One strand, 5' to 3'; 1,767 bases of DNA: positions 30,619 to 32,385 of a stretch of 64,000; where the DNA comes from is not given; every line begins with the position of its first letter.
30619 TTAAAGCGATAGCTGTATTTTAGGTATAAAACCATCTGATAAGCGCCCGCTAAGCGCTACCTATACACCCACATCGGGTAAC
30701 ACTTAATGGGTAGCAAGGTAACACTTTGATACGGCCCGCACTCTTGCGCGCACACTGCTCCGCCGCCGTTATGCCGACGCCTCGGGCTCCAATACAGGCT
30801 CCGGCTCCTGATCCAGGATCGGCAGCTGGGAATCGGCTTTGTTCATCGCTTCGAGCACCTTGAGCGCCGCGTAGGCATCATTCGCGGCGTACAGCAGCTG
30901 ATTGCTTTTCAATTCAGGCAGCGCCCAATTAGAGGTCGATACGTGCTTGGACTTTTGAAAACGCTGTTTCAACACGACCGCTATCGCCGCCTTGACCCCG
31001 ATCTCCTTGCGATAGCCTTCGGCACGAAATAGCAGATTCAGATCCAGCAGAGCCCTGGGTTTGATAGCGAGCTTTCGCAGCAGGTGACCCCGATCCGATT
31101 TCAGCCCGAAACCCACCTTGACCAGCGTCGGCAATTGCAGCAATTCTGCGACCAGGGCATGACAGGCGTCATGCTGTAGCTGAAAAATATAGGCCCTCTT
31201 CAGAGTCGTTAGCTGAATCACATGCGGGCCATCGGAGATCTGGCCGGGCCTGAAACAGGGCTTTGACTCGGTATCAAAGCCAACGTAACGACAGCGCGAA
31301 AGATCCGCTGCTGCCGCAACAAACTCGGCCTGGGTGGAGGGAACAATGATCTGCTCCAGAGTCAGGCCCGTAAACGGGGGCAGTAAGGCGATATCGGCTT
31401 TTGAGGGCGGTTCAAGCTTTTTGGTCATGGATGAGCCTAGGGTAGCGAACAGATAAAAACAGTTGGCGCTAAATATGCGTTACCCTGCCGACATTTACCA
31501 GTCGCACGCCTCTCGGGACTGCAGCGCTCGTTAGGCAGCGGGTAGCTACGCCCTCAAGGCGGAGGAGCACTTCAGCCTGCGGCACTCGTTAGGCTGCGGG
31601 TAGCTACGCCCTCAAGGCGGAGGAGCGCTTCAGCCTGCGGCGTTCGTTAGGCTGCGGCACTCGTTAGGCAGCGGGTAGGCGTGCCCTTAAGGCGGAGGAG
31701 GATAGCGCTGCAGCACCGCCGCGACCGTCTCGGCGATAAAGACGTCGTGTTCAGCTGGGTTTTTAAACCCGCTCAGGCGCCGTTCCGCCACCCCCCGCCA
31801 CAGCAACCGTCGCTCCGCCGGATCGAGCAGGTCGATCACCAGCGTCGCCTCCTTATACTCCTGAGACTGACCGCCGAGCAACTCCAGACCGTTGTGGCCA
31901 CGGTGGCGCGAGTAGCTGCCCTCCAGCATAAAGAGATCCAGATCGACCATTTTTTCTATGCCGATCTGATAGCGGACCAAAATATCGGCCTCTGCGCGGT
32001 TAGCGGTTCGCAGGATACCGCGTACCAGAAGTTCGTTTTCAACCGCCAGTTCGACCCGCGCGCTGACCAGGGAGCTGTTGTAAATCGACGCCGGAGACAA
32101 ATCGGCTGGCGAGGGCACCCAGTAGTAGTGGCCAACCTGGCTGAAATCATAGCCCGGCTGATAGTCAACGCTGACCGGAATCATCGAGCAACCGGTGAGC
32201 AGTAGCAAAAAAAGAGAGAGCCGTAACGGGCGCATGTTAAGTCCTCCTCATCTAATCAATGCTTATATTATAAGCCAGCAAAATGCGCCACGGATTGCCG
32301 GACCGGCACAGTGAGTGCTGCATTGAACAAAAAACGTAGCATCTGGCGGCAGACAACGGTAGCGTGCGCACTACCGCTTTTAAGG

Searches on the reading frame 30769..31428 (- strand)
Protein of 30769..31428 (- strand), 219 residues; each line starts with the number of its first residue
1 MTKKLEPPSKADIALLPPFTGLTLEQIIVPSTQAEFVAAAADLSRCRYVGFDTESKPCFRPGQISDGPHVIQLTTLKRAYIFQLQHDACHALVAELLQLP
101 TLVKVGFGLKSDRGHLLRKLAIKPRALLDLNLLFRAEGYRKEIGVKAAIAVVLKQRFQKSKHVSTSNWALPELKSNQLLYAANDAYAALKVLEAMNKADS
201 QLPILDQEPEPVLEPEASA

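Call 12: search_protein_families(library=ncbifam, proteins=[window:30769-31428:-], max_evalue=0.00001)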
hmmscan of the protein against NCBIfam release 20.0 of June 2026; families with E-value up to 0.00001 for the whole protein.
window:30769-31428:- (219 aa): 2 families
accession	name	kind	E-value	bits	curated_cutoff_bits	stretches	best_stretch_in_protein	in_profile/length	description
NF011539.0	PRK14975.1-3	equivalog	7.8e-09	34.4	640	1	31-197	51-218/628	bifunctional 3'-5' exonuclease/DNA polymerase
NF011540.0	PRK14975.1-4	equivalog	1.7e-06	26.8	601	1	35-194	11-159/576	bifunctional 3'-5' exonuclease/DNA polymerase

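Call 13: search_protein_families(library=pfam, proteins=[window:30769-31428:-], max_evalue=0.00001)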
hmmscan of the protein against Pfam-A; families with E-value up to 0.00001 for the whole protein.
window:30769-31428:- (219 aa): 1 family
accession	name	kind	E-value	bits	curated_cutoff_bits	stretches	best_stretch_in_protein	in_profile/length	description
PF01612.26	DNA_pol_A_exo1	-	1.5e-18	67.7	23.6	1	30-197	4-170/173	3'-5' exonuclease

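Call 14: find_homologous_proteins(query=window:30769-31428:-, max_evalue=1e-10)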
Query window:30769-31428:- (219 aa): 3781 proteins with E <= 1e-10 among 4958 candidates; the best 120 are listed.
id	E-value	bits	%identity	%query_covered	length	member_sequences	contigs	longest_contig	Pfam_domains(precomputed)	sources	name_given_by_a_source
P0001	5.3e-138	475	100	100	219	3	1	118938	PF01612.27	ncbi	ncbi:MAG: 3'-5' exonuclease [Motiliproteus sp.]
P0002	3.9e-100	351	77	94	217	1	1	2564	PF01612.27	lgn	-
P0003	1.4e-99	350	77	93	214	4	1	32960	PF01612.27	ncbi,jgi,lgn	ncbi:MAG: ribonuclease D [Motiliproteus sp.]|jgi:ribonuclease D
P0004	1.5e-97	343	75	94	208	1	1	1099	PF01612.27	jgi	jgi:ribonuclease D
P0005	1.7e-94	333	75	94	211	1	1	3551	PF01612.27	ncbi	-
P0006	4.0e-93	328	74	95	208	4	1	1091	PF01612.27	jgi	jgi:ribonuclease D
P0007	1.5e-90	320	70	97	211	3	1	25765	PF01612.27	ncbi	-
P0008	5.3e-90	318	70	93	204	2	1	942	PF01612.27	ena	-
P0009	9.5e-90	317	72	94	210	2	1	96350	PF01612.27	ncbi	ncbi:MAG: 3'-5' exonuclease [Motiliproteus sp.]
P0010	3.0e-89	316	70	95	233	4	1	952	PF01612.27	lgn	-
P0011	3.4e-89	316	71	96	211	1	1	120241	PF01612.27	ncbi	ncbi:MAG: 3'-5' exonuclease [Halopseudomonas sp.]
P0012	3.3e-87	309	70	93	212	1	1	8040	PF01612.27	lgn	-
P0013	1.3e-86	307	69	90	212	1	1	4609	PF01612.27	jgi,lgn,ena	-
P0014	2.6e-86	306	68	93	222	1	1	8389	PF01612.27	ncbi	-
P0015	6.8e-82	292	68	93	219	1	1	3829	PF01612.27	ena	-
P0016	2.5e-81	290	64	94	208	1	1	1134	PF01612.27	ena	-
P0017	5.6e-81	289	67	93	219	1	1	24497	PF01612.27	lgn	-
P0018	9.5e-81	288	64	95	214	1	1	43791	PF01612.27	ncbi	ncbi:MAG: 3'-5' exonuclease [Motiliproteus sp.]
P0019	8.5e-80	285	63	94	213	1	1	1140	PF01612.27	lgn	-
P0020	2.0e-78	280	64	93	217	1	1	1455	PF01612.27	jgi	jgi:ribonuclease D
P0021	4.8e-78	279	62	96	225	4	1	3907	PF01612.27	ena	-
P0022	6.2e-78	279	62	94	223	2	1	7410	PF01612.27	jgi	jgi:ribonuclease D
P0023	9.9e-78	278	61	96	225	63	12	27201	PF01612.27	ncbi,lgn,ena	-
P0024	1.1e-77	278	61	94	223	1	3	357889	PF01612.27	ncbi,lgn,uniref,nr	ncbi:3'-5' exonuclease [Neptunomonas antarctica]|uniref:3'-5' exonuclease n=1 Tax=Neptunomonas antar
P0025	1.3e-77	278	62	93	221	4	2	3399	PF01612.27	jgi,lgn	jgi:ribonuclease D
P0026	1.4e-77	278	65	93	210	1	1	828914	PF01612.27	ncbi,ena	-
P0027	3.8e-77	276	64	93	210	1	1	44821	PF01612.27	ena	-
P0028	4.8e-77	276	62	93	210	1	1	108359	PF01612.27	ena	-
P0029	5.9e-77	276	62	94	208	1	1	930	PF01612.27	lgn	-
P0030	1.2e-76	275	60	94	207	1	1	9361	PF01612.27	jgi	jgi:ribonuclease D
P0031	1.3e-76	275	63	94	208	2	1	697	PF01612.27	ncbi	-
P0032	1.5e-76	274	61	94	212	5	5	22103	PF01612.27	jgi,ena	-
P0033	2.3e-76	274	64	91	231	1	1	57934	PF01612.27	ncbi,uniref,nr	uniref:3'-5' exonuclease n=1 Tax=Marinobacterium profundum TaxID=1714300 RepID=UPI0009EA2847|nr:3'-5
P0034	3.7e-76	273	61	95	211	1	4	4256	PF01612.27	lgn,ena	-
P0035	8.8e-76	272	59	95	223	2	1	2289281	PF01612.27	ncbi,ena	-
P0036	1.0e-75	272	61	94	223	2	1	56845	PF01612.27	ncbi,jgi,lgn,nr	ncbi:MAG: 3'-5' exonuclease domain-containing protein 2 [Betaproteobacteria bacterium]|jgi:ribonucle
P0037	1.2e-75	271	59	94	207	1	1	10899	PF01612.27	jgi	jgi:ribonuclease D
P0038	1.6e-75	271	60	92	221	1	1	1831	PF01612.27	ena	-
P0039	1.9e-75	271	60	94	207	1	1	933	PF01612.27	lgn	-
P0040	2.2e-75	271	59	94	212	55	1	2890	PF01612.27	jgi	jgi:ribonuclease D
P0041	3.3e-75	270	59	94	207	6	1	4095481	PF01612.27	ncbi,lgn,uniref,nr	ncbi:3'-5' exonuclease [Neptunomonas japonica]|uniref:3'-5' exonuclease n=1 Tax=Neptunomonas japonic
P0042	4.1e-75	270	62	93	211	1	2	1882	PF01612.27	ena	-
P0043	8.5e-75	269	60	94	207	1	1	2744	PF01612.27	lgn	-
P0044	1.1e-74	268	64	91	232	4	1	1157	PF01612.27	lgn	-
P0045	1.5e-74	268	59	94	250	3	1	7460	PF01612.27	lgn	-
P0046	2.1e-74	267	59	95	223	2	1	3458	PF01612.27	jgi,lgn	jgi:ribonuclease D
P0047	2.2e-74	267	61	94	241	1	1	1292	PF01612.27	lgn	-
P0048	2.9e-74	267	62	93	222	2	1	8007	PF01612.27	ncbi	-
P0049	4.7e-74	266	57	100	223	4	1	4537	PF01612.27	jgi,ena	-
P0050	5.1e-74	266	59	94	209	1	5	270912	PF01612.27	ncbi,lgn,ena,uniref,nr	ncbi:3'-5' exonuclease [Neptunomonas sp.]|uniref:3'-5' exonuclease n=1 Tax=Neptunomonas sp. TaxID=19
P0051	5.8e-74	266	59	93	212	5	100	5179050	PF01612.27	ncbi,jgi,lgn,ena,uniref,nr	ncbi:MAG: 3'-5' exonuclease domain-containing protein 2 [Candidatus Accumulibacter phosphatis]|unire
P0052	9.0e-74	265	62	93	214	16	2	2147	PF01612.27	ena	-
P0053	1.2e-73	265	63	91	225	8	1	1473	PF01612.27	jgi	jgi:ribonuclease D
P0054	1.8e-73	264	59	92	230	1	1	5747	PF01612.27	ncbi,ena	-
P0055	2.0e-73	264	60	91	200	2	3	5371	PF01612.27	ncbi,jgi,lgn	jgi:ribonuclease D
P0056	2.3e-73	264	59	93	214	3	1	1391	PF01612.27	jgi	-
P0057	2.4e-73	264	59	92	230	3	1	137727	PF01612.27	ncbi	-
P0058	2.8e-73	264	61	96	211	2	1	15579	PF01612.27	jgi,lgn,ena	-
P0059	3.8e-73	263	60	94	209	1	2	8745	PF01612.27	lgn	-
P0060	4.1e-73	263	58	95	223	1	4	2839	PF01612.27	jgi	jgi:ribonuclease D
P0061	8.8e-73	262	59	93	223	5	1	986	PF01612.27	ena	-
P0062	1.1e-72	262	62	91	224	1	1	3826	PF01612.27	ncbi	-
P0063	1.2e-72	262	63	91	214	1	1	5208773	PF01612.27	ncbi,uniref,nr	ncbi:3'-5' exonuclease [Marinobacterium rhizophilum]|uniref:3'-5' exonuclease n=1 Tax=Marinobacteriu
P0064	2.1e-72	261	61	94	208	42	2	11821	PF01612.27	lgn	-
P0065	2.2e-72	261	63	88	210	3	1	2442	PF01612.27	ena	-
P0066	2.4e-72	261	60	94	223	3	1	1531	PF01612.27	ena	-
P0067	2.7e-72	260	56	100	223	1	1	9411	PF01612.27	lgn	-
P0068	2.8e-72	260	59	94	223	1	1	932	PF01612.27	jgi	jgi:ribonuclease D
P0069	3.1e-72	260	60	93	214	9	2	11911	PF01612.27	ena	-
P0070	6.4e-72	259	64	88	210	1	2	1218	PF01612.27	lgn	-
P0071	9.7e-72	259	64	88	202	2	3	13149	PF01612.27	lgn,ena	-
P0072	9.9e-72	259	59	96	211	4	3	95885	PF01612.27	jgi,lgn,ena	-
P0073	1.3e-71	258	59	94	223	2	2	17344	PF01612.27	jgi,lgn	-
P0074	1.5e-71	258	58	94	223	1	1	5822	PF01612.27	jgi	-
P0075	3.0e-71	257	62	88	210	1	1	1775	PF01612.27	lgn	-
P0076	6.4e-71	256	61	91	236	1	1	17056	PF01612.27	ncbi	-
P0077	8.3e-71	256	61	88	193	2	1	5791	PF01612.27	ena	-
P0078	8.5e-71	256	60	93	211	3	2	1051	PF01612.27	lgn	-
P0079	9.2e-71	255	64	72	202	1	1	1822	PF01612.27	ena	-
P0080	1.8e-70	255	61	88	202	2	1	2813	PF01612.27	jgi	-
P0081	2.9e-70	254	61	90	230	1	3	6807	PF01612.27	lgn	-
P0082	4.3e-70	253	62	88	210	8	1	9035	PF01612.27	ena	-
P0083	7.5e-70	252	57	94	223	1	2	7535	PF01612.27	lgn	-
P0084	1.2e-69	252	59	93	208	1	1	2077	PF01612.27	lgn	-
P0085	1.2e-69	252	58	93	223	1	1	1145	PF01612.27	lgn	-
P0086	2.3e-69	251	59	96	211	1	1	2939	PF01612.27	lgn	-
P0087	2.8e-69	251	61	88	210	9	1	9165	PF01612.27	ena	-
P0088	8.7e-69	249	58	94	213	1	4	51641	PF01612.27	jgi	jgi:ribonuclease D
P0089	1.2e-68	249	57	96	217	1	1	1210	PF01612.27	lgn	-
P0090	1.2e-68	249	60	89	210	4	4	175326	PF01612.27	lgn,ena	-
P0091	1.5e-68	248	60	90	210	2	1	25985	PF01612.27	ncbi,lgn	-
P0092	1.6e-68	248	57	92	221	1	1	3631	PF01612.27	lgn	-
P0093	2.3e-68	248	57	90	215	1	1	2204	PF01612.27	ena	-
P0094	4.7e-68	247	59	90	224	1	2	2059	PF01612.27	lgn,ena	-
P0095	4.9e-68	247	56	96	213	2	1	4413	PF01612.27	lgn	-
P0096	5.3e-68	246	59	90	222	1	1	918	PF01612.27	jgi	-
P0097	5.7e-68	246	58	90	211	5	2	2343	PF01612.27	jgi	jgi:ribonuclease D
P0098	6.7e-68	246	56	94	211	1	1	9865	PF01612.27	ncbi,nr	ncbi:MAG TPA: 3'-5' exonuclease [Gallionella sp.]|nr:3'-5' exonuclease [Gallionella sp.]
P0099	8.2e-68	246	58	93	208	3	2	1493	PF01612.27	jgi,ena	-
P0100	8.9e-68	246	57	94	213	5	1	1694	PF01612.27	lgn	-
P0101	9.6e-68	246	58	93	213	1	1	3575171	PF01612.27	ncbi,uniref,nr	ncbi:3'-5' exonuclease domain-containing protein 2 [Chitinibacter bivalviorum]|uniref:3'-5' exonucle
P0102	1.2e-67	245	59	89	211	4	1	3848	PF01612.27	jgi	jgi:ribonuclease D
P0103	1.6e-67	245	57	90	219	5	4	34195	PF01612.27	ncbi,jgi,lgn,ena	-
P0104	1.6e-67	245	58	91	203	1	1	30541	PF01612.27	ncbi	-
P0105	1.8e-67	245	58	90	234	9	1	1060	PF01612.27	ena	-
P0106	1.9e-67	245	56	92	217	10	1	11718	PF01612.27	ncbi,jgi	jgi:ribonuclease D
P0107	2.1e-67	245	57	94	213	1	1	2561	PF01612.27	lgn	-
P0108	2.5e-67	244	59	90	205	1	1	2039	PF01612.27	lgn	-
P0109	3.5e-67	244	57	93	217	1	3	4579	PF01612.27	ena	-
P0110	3.7e-67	244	56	92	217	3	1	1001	PF01612.27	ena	-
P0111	3.7e-67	244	58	90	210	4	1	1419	PF01612.27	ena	-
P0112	4.2e-67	244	55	95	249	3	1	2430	PF01612.27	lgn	-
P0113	5.1e-67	243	56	92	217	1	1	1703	PF01612.27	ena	-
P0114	5.2e-67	243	59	90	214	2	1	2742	PF01612.27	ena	-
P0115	5.7e-67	243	58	94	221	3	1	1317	PF01612.27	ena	-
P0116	6.1e-67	243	59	90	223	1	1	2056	PF01612.27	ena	-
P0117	6.2e-67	243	57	93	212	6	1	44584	PF01612.27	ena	-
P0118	6.4e-67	243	58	90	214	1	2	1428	PF01612.27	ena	-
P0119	7.1e-67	243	55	97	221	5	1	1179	PF01612.27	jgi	-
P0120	7.4e-67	243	57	93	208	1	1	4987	PF01612.27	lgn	-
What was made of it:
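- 30769..31428 (-): Upstream flanking gene: 3'-5' exonuclease (PF01612). It lies on the same strand, and its stop codon is about 45 nt before the copy 1 upstream site. Calls 12, 13, 14 (100% identical to a protein of a Motiliproteus sp. MAG).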

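Call 17: find_encoding_contigs(protein=P0003, flank=6000, max_places=2)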
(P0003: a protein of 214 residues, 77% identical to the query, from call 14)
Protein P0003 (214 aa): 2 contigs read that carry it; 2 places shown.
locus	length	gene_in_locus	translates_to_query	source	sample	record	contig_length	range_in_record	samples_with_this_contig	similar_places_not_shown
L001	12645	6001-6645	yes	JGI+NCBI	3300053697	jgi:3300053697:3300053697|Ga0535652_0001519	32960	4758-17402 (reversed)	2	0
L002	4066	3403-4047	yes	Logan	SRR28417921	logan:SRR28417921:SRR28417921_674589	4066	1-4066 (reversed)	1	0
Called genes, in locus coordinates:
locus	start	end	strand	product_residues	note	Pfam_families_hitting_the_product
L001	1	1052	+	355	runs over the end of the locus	PF00892:EamA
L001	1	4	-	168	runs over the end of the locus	PF01022:HTH_5 (weak), PF01047:MarR (weak), PF12840:HTH_20 (weak), PF13404:HTH_AsnC-type, PF13412:HTH_24, PF01037:AsnC_trans_reg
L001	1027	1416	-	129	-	PF06062:UPF0231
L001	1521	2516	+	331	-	PF00005:ABC_tran, PF13304:AAA_21 (faint), PF13732:DrrA1-3_C (faint)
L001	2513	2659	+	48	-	-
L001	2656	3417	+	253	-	PF01061:ABC2_membrane, PF12698:ABC2_membrane_3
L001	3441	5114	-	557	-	PF00672:HAMP, PF00015:MCPsignal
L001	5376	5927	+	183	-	PF13590:DUF4136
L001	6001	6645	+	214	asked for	PF01612:DNA_pol_A_exo1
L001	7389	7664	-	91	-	-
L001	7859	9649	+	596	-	PF00664:ABC_membrane, PF00005:ABC_tran, PF02463:SMC_N (weak)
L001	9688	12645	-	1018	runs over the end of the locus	PF02470:MlaD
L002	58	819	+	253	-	PF01061:ABC2_membrane, PF12698:ABC2_membrane_3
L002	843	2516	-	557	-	PF00672:HAMP, PF00015:MCPsignal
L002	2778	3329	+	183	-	PF13590:DUF4136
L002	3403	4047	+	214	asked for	PF01612:DNA_pol_A_exo1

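Call 18: find_encoding_contigs(protein=P0009, flank=6000, max_places=2)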
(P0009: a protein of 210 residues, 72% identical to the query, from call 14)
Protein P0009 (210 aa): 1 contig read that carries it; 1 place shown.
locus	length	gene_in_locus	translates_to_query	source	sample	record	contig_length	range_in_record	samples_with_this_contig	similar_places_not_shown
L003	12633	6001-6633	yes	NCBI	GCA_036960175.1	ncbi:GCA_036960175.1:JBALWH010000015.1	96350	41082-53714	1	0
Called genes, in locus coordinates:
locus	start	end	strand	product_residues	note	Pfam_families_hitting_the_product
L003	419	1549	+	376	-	PF13407:Peripla_BP_4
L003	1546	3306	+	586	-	PF09308:LuxQ-periplasm, PF07730:HisKA_3, PF02518:HATPase_c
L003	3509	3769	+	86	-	-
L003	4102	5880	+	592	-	PF00916:Sulfate_transp, PF01740:STAS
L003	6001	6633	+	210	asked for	PF01612:DNA_pol_A_exo1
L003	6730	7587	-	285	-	PF01163:RIO1, PF01636:APH (faint)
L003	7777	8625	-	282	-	PF12740:PETase (faint), PF01738:DLH, PF02129:Peptidase_S15 (weak)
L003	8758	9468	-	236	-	PF01177:Asp_Glu_race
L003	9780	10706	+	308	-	PF00126:HTH_1, PF03466:LysR_substrate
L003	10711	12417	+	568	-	PF00497:SBP_bac_3, PF00512:HisKA (faint), PF02518:HATPase_c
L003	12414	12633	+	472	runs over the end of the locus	PF00072:Response_reg, PF00158:Sigma54_activat, PF14532:Sigma54_activ_2, PF25601:AAA_lid_14, PF02954:HTH_8 (weak)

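Call 19: find_encoding_contigs(protein=P0018, flank=6000, max_places=2)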
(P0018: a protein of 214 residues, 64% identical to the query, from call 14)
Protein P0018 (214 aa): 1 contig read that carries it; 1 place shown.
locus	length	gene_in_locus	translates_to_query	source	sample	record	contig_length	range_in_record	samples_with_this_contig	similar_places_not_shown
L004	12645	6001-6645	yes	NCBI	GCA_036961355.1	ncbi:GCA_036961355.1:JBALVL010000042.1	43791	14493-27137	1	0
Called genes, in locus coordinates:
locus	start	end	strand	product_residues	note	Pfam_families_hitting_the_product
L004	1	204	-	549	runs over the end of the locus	-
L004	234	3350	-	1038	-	PF02463:SMC_N (faint), PF13476:AAA_23, PF13555:AAA_29 (weak), PF13558:SbcC_Walker_B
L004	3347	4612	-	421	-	PF00149:Metallophos, PF12850:Metallophos_2 (faint), PF12320:SbcD_C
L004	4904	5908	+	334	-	-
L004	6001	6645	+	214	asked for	PF01612:DNA_pol_A_exo1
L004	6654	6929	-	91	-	-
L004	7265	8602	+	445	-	PF13188:PAS_8 (faint), PF13426:PAS_9 (faint), PF00989:PAS (weak), PF08448:PAS_4, PF00990:GGDEF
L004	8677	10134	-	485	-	PF00072:Response_reg, PF00158:Sigma54_activat, PF14532:Sigma54_activ_2, PF07728:AAA_5 (weak), PF25601:AAA_lid_14, PF02954:HTH_8 (weak)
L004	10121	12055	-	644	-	PF02743:dCache_1, PF00512:HisKA (weak), PF02518:HATPase_c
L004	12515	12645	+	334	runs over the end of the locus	PF03480:DctP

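Call 66: search_protein_families(library=ncbifam, proteins=[L004:8677-10134:-], max_evalue=1e-20)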
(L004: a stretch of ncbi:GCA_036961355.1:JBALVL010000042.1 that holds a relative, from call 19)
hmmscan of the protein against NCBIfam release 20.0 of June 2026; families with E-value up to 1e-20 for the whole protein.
L004:8677-10134:- (485 aa): 28 families (the best 25 are shown)
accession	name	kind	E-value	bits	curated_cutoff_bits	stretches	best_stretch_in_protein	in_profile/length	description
TIGR01818.1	ntrC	equivalog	5.9e-113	378.1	558.6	1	29-405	1-372/463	nitrogen regulation protein NR(I)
NF008469.0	PRK11361.1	equivalog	1.9e-109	366.4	714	1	28-473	6-458/461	acetoacetate metabolism transcriptional regulator AtoC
TIGR02915.1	PEP_resp_reg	equivalog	4.1e-109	365.4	502.6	1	30-472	2-445/445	PEP-CTERM-box response regulator transcription factor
NF011695.0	PRK15115.1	equivalog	1.4e-98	330.6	763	1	26-452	6-419/445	two-component system response regulator GlrR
NF051870.1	NAssimRespRegNtrX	equivalog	2.1e-96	323.6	600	1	29-446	4-427/452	nitrogen assimilation response regulator NtrX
NF008176.1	PRK10923.1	equivalog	4e-96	322.4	620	1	29-453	6-426/469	nitrogen regulation protein NR(I)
NF041552.1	TF_PrdR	equivalog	1.3e-89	301.1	795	1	146-470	250-577/577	sigma-54 dependent transcriptional regulator PrdR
NF007689.0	PRK10365.1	equivalog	3.8e-88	296.2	760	1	30-466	9-439/441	sigma-54-dependent response regulator transcription factor ZraR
NF041946.1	LuxO_transreg_Vib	equivalog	7.2e-85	285.5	800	1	33-435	3-398/463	quorum-sensing sigma-54 dependent transcriptional regulator LuxO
NF049963.1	RespRegFlgRCampy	domain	4.7e-84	282.7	750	1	29-471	3-429/429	fla regulon two-component system response regulator FlgR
NF003451.0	PRK05022.1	equivalog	1.2e-83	281.6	476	1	158-472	182-511/512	nitric oxide reductase transcriptional regulator NorR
TIGR01817.1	nifA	equivalog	1.4e-83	281.5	528.85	1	143-424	172-453/534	nif-specific transcriptional activator NifA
NF050807.1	TransRegFlbDCaul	equivalog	1.4e-82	277.9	750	1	39-470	14-439/454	sigma-54-dependent transcriptional regulator FlbD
TIGR02329.1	propionate_PrpR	equivalog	2.1e-81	274.2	499.2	1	27-467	164-525/526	propionate catabolism operon regulatory protein PrpR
NF011958.0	PRK15429.1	equivalog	1e-80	272.2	830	1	138-474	353-689/692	formate hydrogenlyase transcriptional activator FlhA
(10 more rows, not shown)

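Call 71: find_encoding_contigs(protein=P0011, flank=5000, max_places=1)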
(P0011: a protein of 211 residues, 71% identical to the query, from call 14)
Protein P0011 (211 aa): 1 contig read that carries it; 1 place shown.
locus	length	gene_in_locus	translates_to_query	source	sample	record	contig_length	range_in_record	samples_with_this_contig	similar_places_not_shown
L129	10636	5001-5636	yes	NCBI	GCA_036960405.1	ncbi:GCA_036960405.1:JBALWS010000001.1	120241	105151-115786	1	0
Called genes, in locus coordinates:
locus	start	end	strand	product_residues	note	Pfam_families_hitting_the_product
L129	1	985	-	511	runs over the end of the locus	PF00486:Trans_reg_C, PF13424:TPR_12 (faint), PF13428:TPR_14 (faint), PF13432:TPR_16 (faint), PF13181:TPR_8 (faint), PF13414:TPR_11 (faint), PF14559:TPR_19 (faint), PF00515:TPR_1 (faint), +1 more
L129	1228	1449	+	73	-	PF01361:Tautomerase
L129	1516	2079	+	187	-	-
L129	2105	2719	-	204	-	-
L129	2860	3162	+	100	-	PF03692:CxxCxxCC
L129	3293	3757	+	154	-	PF00588:SpoU_methylase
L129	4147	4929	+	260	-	PF00106:adh_short, PF08659:KR, PF13561:adh_short_C2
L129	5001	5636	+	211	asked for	PF01612:DNA_pol_A_exo1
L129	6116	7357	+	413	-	PF13356:Arm-DNA-bind_3, PF22022:Phage_int_M, PF00589:Phage_integrase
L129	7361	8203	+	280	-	-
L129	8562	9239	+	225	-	PF09669:Phage_pRha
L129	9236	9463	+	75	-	-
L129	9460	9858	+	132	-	-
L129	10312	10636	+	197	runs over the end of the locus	-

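Call 72: find_encoding_contigs(protein=P0007, flank=5000, max_places=1)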
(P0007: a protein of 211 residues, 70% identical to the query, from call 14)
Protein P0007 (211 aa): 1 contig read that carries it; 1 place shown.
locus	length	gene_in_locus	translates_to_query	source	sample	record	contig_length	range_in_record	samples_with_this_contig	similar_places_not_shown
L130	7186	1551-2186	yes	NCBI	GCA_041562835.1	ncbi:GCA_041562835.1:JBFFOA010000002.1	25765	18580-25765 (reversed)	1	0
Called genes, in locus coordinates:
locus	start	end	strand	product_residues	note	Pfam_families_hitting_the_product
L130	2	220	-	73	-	?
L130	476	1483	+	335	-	-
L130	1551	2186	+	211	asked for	PF01612:DNA_pol_A_exo1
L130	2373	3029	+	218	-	PF01135:PCMT, PF00398:RrnaAD (weak), PF13847:Methyltransf_31 (weak), PF13649:Methyltransf_25 (weak)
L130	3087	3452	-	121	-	-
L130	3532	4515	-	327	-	PF08240:ADH_N, PF00107:ADH_zinc_N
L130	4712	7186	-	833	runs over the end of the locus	PF02861:Clp_N, PF00004:AAA, PF13191:AAA_16 (weak), PF23569:NBD_SMAX1, PF17871:AAA_lid_9, PF07724:AAA_2, PF07728:AAA_5, PF10431:ClpB_D2-small, +6 more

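Call 73: find_encoding_contigs(protein=P0041, flank=5000, max_places=1)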
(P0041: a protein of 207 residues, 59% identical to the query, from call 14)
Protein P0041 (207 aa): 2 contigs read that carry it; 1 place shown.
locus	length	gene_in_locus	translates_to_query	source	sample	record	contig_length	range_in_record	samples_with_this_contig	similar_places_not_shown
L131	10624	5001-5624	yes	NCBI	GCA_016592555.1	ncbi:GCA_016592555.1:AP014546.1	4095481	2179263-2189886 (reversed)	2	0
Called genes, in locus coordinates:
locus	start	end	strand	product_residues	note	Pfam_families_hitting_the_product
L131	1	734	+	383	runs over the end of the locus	PF00149:Metallophos, PF12850:Metallophos_2 (weak), PF12320:SbcD_C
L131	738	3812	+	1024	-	PF02463:SMC_N (faint), PF13476:AAA_23, PF13555:AAA_29 (weak), PF13558:SbcC_Walker_B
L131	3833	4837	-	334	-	PF00044:Gp_dh_N, PF02800:Gp_dh_C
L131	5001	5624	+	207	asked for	PF01612:DNA_pol_A_exo1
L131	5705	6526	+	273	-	PF11740:KfrA_N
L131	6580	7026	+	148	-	-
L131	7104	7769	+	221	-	PF00072:Response_reg, PF00196:GerE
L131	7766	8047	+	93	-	-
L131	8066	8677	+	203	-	PF02798:GST_N, PF13417:GST_N_3, PF13409:GST_N_2, PF00043:GST_C, PF14497:GST_C_3 (weak), PF13410:GST_C_2 (weak)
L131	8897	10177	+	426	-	PF00072:Response_reg, PF13487:HD_5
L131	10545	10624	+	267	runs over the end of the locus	-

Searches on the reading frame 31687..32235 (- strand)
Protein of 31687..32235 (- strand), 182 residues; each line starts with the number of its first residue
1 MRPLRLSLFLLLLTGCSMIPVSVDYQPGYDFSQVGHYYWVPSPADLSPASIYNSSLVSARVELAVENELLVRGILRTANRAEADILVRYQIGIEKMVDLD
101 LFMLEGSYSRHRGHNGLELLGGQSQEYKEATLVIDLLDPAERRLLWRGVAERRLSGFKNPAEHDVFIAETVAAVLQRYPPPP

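Call 12: search_protein_families(library=ncbifam, proteins=[window:31687-32235:-], max_evalue=0.00001)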
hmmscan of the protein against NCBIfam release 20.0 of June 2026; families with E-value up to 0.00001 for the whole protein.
window:31687-32235:- (182 aa): 0 families

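Call 13: search_protein_families(library=pfam, proteins=[window:31687-32235:-], max_evalue=0.00001)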
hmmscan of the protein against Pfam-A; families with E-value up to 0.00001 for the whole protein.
window:31687-32235:- (182 aa): 1 family
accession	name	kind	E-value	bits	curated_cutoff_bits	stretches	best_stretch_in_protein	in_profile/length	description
PF13590.11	DUF4136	-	7.8e-26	91.8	32.8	1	21-180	1-152/152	Domain of unknown function (DUF4136)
